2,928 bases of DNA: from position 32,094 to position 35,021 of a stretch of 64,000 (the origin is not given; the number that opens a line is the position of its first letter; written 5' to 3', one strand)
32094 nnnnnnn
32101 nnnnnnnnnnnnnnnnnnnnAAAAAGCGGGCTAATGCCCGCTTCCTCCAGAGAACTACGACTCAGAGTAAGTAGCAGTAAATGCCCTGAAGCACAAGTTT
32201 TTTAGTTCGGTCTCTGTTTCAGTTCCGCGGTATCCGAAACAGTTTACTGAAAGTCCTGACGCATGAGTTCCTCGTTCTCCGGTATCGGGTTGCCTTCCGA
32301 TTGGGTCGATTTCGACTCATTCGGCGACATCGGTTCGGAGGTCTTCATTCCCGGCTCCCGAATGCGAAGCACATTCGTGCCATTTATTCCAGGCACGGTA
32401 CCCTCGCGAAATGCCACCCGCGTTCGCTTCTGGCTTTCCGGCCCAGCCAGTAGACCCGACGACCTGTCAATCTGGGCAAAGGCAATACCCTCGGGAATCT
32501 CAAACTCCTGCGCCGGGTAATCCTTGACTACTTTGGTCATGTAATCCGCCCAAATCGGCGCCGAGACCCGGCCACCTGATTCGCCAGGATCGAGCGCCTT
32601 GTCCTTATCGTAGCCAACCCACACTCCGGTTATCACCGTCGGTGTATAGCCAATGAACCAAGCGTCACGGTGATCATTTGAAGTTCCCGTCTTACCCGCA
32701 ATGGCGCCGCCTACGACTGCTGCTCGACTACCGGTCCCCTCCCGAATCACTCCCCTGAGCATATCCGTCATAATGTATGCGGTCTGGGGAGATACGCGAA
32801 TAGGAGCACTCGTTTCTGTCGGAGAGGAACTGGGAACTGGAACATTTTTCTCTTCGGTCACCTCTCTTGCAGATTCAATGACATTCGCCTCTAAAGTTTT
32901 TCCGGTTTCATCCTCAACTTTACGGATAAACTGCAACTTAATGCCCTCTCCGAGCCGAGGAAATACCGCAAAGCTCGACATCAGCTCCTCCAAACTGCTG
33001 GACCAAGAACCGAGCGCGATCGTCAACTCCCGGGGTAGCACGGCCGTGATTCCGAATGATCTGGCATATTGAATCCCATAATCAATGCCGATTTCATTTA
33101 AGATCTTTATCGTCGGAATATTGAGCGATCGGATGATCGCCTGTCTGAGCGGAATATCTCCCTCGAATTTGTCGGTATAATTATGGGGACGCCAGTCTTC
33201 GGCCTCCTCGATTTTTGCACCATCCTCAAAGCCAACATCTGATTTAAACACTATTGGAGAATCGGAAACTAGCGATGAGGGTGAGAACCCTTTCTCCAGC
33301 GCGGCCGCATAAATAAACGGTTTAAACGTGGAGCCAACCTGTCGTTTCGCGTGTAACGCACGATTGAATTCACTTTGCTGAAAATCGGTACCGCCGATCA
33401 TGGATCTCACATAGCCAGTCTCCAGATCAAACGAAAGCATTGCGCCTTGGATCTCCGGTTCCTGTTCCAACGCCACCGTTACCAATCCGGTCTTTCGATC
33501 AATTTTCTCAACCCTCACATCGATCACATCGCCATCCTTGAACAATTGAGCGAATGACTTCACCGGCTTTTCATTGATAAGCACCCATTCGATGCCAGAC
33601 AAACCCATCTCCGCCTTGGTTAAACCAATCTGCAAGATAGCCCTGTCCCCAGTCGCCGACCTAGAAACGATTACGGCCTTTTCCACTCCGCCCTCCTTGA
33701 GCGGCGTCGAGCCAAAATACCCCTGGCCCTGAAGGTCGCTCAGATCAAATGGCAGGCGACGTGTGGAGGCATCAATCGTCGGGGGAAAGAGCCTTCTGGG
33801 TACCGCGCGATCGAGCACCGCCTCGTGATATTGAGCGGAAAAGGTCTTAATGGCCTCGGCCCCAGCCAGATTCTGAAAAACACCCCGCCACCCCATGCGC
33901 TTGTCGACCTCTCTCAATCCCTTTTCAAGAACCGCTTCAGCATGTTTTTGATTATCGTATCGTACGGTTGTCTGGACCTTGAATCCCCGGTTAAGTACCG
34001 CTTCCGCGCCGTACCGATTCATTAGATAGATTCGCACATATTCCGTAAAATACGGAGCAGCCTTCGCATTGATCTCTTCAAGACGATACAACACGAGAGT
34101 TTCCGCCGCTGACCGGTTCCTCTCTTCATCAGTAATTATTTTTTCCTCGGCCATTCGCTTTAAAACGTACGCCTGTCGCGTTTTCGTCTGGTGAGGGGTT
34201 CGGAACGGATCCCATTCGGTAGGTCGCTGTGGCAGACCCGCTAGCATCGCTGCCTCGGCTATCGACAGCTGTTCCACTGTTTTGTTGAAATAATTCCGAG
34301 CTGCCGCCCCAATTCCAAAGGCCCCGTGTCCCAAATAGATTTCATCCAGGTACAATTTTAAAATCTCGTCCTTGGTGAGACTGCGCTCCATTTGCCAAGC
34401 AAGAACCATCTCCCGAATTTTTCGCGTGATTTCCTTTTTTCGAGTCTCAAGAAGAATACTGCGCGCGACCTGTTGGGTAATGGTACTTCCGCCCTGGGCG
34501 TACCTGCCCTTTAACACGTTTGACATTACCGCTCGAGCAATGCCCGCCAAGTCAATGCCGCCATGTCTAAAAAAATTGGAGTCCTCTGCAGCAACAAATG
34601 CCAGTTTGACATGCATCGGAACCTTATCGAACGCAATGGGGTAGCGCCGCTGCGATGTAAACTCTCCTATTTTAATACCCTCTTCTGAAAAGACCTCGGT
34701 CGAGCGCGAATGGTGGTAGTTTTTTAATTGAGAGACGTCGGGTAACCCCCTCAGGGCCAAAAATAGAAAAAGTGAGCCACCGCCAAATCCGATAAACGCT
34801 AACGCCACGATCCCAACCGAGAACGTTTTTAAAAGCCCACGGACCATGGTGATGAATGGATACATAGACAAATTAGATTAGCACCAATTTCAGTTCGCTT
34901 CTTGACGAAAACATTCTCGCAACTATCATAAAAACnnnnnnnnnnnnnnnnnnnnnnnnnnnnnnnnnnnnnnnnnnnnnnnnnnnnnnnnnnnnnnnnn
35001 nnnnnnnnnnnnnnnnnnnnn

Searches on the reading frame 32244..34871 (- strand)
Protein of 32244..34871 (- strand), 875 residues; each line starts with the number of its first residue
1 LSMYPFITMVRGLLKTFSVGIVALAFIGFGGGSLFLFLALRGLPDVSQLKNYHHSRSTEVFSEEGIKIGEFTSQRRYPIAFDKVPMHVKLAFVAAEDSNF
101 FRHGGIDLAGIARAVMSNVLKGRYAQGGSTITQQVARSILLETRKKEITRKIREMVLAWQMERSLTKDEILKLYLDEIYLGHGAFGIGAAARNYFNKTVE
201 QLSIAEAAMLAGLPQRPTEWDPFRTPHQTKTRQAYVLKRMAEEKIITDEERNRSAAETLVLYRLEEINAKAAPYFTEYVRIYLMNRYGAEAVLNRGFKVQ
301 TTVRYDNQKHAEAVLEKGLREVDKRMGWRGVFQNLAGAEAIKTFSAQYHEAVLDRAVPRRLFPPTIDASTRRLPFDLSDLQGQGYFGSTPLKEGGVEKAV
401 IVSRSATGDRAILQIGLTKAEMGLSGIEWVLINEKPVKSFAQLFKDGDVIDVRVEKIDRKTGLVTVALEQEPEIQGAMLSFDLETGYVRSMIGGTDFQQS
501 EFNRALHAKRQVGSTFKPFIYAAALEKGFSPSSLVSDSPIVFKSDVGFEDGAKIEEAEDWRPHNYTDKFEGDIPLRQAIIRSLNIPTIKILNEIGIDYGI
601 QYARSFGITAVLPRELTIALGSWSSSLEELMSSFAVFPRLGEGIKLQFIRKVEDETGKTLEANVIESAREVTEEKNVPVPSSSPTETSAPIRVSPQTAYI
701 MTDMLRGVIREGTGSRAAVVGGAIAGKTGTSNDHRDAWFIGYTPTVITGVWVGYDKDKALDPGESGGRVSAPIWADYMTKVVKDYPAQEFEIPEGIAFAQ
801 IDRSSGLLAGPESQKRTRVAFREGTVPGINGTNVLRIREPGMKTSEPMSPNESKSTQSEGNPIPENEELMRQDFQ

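Call 81: search_protein_families(library=pfam, proteins=[window:32244-34871:-], max_evalue=0.00001)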
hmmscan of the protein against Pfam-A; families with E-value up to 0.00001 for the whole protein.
window:32244-34871:- (875 aa): 2 families
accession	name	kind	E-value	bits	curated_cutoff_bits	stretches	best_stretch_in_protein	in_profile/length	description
PF00912.28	Transgly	-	4.2e-63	212.4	27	1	67-240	4-177/178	Transglycosylase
PF00905.27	Transpeptidase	-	4.9e-23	82.2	22.1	1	480-778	5-298/299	Penicillin binding protein transpeptidase domain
